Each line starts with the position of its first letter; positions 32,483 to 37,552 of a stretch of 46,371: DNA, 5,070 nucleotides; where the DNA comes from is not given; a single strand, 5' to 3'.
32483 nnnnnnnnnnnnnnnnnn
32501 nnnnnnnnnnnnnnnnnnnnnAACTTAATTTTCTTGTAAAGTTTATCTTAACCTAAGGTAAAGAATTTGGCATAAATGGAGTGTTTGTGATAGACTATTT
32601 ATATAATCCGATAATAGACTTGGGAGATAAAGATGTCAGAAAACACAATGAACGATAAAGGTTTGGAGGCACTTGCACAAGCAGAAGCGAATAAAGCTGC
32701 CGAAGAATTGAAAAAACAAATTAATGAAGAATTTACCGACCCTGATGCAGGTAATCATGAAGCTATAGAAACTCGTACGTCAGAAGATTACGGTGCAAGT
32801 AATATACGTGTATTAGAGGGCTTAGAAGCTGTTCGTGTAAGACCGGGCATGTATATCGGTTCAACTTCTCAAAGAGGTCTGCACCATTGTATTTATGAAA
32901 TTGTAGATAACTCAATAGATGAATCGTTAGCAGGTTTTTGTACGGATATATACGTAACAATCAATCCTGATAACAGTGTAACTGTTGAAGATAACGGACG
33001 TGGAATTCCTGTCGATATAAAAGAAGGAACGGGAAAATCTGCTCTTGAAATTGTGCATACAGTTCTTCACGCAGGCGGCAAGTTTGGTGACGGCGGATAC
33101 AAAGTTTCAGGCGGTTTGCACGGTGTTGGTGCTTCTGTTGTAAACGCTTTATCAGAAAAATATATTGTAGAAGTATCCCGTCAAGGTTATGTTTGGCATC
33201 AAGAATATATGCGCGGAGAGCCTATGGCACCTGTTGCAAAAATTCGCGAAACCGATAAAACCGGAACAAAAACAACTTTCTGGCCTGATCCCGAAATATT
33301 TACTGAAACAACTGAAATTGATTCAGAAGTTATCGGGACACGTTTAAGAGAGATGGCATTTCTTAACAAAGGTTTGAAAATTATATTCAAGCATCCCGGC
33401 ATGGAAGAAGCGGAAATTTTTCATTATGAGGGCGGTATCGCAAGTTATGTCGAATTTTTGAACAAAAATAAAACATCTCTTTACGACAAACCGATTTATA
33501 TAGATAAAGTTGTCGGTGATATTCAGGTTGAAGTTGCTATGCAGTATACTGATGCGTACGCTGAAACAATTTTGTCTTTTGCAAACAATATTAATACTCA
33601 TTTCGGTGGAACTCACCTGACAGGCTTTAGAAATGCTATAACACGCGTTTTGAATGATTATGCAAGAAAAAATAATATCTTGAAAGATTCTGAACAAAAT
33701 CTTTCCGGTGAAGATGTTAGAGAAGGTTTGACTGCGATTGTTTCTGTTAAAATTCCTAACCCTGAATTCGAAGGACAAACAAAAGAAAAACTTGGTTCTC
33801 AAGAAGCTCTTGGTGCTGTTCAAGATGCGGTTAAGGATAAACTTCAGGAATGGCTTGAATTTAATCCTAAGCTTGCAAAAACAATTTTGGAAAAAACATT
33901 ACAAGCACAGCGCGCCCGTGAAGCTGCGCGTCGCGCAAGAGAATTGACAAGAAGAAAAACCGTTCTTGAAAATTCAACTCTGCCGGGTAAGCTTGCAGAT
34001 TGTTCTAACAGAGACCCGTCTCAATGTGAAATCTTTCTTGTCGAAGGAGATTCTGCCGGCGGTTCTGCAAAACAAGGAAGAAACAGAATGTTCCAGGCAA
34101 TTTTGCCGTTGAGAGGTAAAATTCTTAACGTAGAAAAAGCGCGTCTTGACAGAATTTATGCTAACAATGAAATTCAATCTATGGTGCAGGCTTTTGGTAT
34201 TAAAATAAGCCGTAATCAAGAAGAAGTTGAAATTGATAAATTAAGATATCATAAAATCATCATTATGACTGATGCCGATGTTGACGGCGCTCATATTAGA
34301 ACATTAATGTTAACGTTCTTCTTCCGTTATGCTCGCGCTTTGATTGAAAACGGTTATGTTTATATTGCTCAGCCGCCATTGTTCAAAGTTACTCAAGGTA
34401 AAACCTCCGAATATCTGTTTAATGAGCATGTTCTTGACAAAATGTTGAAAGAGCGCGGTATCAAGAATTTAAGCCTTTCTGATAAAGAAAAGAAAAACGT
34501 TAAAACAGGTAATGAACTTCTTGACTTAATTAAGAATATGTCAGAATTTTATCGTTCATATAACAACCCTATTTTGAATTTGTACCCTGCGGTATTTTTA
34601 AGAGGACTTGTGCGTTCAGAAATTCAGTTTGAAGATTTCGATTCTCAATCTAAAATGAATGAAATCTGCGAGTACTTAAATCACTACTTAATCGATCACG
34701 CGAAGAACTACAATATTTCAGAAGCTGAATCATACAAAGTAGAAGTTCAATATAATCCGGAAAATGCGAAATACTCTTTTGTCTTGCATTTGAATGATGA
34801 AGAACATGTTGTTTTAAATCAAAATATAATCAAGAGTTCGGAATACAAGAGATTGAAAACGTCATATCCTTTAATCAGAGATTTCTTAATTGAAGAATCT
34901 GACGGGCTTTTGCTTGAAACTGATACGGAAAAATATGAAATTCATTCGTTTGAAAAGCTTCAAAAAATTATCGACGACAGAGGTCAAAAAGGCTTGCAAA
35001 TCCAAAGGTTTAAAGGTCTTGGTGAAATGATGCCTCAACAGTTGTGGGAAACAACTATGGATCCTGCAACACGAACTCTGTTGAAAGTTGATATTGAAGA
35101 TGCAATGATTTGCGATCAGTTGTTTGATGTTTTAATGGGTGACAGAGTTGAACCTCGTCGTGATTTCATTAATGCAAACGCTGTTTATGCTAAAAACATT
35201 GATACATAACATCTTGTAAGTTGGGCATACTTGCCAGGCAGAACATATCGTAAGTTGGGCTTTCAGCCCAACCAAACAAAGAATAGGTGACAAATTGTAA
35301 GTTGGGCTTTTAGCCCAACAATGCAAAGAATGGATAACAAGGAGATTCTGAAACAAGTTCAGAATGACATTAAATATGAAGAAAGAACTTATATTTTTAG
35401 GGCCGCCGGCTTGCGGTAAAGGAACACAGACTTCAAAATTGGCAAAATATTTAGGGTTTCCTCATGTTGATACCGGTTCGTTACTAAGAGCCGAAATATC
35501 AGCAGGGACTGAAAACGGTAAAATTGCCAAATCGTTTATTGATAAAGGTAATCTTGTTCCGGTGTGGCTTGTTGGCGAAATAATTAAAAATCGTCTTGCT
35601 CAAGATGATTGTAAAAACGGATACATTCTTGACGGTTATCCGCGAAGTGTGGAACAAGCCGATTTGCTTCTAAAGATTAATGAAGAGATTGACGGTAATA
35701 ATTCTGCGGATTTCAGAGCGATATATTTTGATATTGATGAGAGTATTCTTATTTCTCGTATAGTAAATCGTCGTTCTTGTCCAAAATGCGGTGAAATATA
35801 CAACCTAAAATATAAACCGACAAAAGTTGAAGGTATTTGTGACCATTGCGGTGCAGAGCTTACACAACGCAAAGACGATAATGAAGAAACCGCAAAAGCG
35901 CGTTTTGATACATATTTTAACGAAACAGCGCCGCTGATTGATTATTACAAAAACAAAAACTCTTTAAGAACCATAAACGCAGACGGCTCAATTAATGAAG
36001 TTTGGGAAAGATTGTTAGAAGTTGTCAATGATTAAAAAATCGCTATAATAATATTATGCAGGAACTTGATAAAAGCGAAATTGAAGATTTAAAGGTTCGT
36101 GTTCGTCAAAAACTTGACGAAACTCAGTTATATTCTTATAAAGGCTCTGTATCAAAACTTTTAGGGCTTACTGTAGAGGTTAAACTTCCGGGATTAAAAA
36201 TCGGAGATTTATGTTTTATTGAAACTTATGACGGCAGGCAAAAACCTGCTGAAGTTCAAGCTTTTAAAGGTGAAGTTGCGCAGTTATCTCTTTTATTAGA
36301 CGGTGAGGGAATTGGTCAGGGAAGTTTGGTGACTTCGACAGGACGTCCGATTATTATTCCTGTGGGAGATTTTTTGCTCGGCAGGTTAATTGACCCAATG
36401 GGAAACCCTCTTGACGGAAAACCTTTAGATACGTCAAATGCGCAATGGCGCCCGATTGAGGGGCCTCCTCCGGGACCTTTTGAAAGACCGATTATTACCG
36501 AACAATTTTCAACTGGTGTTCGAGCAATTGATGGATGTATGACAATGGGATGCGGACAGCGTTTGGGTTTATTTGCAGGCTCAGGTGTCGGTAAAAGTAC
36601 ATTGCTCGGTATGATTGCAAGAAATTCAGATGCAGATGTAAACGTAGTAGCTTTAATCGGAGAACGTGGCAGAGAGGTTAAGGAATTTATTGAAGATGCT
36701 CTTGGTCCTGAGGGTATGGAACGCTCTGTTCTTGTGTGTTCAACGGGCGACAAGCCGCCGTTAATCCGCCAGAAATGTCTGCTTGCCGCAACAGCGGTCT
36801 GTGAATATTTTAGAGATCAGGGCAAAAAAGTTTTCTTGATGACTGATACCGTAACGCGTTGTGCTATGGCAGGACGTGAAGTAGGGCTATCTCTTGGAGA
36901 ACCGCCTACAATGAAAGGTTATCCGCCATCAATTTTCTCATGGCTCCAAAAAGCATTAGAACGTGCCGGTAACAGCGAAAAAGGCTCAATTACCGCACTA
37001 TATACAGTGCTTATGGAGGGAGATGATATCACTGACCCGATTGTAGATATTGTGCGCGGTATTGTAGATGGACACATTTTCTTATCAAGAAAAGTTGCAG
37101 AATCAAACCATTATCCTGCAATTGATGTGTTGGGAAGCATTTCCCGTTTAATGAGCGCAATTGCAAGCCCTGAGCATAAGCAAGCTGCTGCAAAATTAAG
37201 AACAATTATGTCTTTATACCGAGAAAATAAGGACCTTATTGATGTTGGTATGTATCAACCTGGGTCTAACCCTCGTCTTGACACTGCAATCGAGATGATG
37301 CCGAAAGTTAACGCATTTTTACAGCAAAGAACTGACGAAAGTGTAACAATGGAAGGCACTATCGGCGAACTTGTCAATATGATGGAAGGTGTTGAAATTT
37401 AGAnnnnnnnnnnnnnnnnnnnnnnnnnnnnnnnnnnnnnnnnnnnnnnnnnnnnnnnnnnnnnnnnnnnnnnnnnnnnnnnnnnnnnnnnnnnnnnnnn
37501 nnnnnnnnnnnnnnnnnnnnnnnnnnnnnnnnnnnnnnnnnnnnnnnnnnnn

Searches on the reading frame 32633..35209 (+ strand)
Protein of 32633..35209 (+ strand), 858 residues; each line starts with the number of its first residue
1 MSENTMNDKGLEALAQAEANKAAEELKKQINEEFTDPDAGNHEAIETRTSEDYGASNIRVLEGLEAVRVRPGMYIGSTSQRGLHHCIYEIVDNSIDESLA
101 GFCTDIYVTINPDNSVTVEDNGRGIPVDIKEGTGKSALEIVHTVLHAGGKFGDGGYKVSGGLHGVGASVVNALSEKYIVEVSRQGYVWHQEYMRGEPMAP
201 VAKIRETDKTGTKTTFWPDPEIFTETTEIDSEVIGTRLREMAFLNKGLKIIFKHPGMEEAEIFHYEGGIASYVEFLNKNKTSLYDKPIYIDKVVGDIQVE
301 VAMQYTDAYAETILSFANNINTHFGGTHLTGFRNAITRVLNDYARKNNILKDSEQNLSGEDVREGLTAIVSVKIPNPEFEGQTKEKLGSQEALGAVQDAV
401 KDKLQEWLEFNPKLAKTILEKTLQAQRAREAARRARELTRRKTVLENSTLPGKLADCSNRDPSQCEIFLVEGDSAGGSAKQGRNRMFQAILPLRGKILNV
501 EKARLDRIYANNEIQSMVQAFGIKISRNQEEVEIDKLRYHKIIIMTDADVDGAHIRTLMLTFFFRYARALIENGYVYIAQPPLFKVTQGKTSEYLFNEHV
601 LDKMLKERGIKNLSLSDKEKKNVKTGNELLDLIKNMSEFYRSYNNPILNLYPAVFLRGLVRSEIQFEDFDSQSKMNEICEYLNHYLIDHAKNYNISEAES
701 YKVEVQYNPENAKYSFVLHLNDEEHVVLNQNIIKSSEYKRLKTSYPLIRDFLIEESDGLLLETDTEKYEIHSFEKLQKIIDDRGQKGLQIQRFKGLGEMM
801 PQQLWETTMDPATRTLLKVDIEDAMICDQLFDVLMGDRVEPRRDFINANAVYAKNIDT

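Call 11: search_protein_families(library=pfam, proteins=[window:32633-35209:+], max_evalue=0.00001)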
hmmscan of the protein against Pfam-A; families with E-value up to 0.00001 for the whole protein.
window:32633-35209:+ (858 aa): 4 families
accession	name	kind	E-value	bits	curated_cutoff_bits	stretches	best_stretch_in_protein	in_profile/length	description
PF00204.31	DNA_gyraseB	-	4e-66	222.2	27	1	268-437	1-172/173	DNA gyrase B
PF00986.26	DNA_gyraseB_C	-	3e-30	104.6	29.8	1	786-847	2-63/63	DNA gyrase B subunit, carboxyl terminus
PF01751.28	Toprim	-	4.6e-18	65.6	23.1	1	466-580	1-95/96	Toprim domain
PF02518.31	HATPase_c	-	9.6e-17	61.9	26.4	1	80-220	3-109/111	Histidine kinase-, DNA gyrase B-, and HSP90-like ATPase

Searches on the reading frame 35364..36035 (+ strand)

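Call 11: search_protein_families(library=pfam, proteins=[window:35364-36035:+], max_evalue=0.00001)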
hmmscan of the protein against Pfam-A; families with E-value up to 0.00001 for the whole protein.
window:35364-36035:+ (223 aa): 3 families
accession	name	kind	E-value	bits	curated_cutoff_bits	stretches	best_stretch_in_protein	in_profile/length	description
PF00406.28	ADK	-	1.1e-45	155.9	26.8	1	12-199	2-150/151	Adenylate kinase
PF13207.12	AAA_17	-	7.4e-23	81.8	27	1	12-137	1-123/136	AAA domain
PF05191.20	ADK_lid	-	5.8e-18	64.9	26.6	1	136-171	1-36/36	Adenylate kinase, active site lid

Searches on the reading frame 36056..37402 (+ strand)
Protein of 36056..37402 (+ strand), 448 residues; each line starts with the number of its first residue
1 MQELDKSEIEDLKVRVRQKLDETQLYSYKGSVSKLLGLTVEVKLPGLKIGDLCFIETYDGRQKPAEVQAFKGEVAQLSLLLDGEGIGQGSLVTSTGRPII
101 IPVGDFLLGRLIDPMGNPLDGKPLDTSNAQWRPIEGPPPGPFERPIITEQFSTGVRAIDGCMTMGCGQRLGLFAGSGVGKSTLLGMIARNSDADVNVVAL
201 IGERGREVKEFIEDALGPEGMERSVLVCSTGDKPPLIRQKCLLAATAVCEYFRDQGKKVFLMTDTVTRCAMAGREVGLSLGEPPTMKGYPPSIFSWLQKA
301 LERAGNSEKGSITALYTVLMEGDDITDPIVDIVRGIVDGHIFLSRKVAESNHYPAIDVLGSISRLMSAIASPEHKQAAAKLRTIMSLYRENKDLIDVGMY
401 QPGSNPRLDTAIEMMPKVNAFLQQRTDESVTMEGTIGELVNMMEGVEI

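Call 11: search_protein_families(library=pfam, proteins=[window:36056-37402:+], max_evalue=0.00001)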
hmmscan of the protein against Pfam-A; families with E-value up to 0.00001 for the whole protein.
window:36056-37402:+ (448 aa): 2 families
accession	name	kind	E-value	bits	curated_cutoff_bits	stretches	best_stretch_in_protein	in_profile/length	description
PF00006.31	ATP-synt_ab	-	7.2e-83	277.9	29.5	1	154-363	1-213/213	ATP synthase alpha/beta family, nucleotide-binding domain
PF18269.6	T3SS_ATPase_C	-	2.3e-28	98.3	22.7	1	371-439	2-70/72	T3SS EscN ATPase C-terminal domain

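Call 50: search_protein_families(library=ncbifam, proteins=[window:36056-37402:+], max_evalue=0.001)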
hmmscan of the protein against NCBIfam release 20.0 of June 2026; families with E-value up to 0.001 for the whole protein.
window:36056-37402:+ (448 aa): 35 families (the best 25 are shown)
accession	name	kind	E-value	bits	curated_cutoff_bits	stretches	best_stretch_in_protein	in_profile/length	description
TIGR03497.1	FliI_clade2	equivalog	2.8e-168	560.2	629.8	1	30-442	1-412/413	flagellar protein export ATPase FliI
TIGR01026.1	fliI_yscN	subfamily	2.5e-164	547.2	379.5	1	15-442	10-438/440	FliI/YscN family ATPase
TIGR02546.1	III_secr_ATP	equivalog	3.5e-163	543.2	604.75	1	25-443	2-422/423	type III secretion system ATPase SctN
TIGR03496.1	FliI_clade1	equivalog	2.7e-160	533.7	619.1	1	30-440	1-412/414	flagellar protein export ATPase FliI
NF005391.0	PRK06936.1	equivalog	6.8e-149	496.4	657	1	9-442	4-437/439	type III secretion system ATPase SctN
TIGR03498.1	FliI_clade3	equivalog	9.4e-149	495.6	587.45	1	30-442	1-417/418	flagellar protein export ATPase FliI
NF006575.0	PRK09099.1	subfamily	6.5e-146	486.5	706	1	8-443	6-441/443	type III secretion system ATPase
NF005295.0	PRK06820.1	equivalog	4.6e-144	480.7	690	1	9-442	6-438/440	EscN/YscN/HrcN family type III secretion system ATPase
NF006290.1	PRK08472.1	equivalog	4.9e-126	421.1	644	1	15-442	5-432/433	flagellar protein export ATPase FliI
NF005765.0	PRK07594.1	equivalog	2.6e-124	415.3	715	1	12-442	5-430/433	EscN/YscN/HrcN family type III secretion system ATPase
NF005535.1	PRK07196.1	equivalog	2e-122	409.4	715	1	19-442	10-433/434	flagellar protein export ATPase FliI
NF006012.0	PRK08149.1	equivalog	8.3e-121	403.9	594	1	22-442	3-429/431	type III secretion system ATPase SctN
NF004578.0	PRK05922.1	equivalog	4.5e-88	295.9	604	1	19-443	10-431/434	type III secretion system ATPase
NF040574.1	T3SS_ATP_VscN2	exception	2e-69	234.5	750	1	48-437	25-411/420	type III secretion system ATPase VscN2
NF009884.0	PRK13343.1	equivalog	3.1e-54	184.5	554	1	69-445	67-445/507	F0F1 ATP synthase subunit alpha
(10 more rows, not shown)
